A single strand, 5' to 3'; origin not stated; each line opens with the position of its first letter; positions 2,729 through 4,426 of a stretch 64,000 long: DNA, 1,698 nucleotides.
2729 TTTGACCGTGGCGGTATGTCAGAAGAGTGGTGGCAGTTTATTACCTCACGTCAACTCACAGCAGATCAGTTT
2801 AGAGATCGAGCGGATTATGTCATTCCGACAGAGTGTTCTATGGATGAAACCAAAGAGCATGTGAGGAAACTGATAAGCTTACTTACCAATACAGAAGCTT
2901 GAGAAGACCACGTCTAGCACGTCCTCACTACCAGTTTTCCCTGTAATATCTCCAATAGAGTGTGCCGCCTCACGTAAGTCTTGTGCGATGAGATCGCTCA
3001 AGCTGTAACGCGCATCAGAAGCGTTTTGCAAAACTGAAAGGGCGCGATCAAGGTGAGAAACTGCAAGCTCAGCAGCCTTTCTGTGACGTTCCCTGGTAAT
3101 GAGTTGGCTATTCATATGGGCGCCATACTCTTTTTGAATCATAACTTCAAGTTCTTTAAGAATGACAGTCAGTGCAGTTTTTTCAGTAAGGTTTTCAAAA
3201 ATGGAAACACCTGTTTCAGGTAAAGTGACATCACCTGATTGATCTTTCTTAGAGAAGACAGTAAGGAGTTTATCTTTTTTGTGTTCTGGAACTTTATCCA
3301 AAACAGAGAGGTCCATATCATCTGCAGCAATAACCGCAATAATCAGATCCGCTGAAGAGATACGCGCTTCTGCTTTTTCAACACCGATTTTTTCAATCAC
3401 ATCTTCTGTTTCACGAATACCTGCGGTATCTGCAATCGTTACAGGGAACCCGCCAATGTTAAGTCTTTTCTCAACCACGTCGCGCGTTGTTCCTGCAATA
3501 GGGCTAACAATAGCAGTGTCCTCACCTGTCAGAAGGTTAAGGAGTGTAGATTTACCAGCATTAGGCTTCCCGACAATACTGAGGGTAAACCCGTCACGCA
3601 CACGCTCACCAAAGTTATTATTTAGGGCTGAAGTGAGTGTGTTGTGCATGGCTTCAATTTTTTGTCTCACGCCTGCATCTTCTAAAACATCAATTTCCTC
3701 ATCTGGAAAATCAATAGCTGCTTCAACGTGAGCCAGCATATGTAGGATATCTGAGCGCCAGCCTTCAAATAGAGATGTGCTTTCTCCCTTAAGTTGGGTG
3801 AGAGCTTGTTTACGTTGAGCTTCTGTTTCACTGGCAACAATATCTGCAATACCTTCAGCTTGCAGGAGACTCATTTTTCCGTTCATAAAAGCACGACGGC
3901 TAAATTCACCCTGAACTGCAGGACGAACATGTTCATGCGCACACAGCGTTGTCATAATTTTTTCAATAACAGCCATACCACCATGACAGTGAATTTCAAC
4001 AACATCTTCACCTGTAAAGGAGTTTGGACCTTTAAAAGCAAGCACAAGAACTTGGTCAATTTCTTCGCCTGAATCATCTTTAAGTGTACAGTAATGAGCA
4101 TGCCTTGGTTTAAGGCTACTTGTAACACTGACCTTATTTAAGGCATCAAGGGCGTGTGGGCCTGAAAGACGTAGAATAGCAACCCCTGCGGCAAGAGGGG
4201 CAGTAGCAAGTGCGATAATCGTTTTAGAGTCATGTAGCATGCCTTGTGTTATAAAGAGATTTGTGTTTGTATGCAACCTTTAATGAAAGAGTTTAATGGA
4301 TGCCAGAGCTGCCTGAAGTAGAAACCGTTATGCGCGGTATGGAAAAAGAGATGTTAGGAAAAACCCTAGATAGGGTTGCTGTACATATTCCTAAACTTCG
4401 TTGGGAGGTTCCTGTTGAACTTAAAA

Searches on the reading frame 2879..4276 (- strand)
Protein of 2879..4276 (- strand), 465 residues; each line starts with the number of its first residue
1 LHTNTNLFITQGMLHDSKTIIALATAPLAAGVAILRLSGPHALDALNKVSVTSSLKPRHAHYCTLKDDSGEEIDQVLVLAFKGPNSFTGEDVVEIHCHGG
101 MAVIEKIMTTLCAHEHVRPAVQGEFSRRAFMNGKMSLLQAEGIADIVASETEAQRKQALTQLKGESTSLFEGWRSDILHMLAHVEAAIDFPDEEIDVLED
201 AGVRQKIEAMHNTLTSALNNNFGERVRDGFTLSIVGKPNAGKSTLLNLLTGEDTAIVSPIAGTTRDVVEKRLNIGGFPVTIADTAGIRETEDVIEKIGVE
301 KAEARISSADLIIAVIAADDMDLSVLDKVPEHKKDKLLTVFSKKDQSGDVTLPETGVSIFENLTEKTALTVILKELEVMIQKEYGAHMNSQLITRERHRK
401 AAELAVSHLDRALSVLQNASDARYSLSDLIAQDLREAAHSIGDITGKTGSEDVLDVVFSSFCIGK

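Call 36: search_protein_families(library=pfam, proteins=[window:2879-4276:-])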
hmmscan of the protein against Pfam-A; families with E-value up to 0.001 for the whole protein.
window:2879-4276:- (465 aa): 6 families
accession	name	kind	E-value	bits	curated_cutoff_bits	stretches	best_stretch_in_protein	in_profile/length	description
PF12631.12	MnmE_helical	-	3.1e-46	158.6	40.1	1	137-462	1-211/211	MnmE helical domain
PF10396.14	TrmE_N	-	1.7e-40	138.3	29.8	1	19-134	1-117/117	GTP-binding protein TrmE N-terminus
PF01926.29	MMR_HSR1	-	1.8e-23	83.3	21.9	1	233-342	3-112/113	50S ribosome-binding GTPase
PF02421.24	FeoB_N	-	5.2e-08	33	27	1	231-322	2-92/156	Ferrous iron transport protein B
PF00350.29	Dynamin_N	-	3.1e-05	24.5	27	0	234-268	3-36/168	Dynamin family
PF00005.33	ABC_tran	-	0.00046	21.2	25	0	225-255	7-37/137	ABC transporter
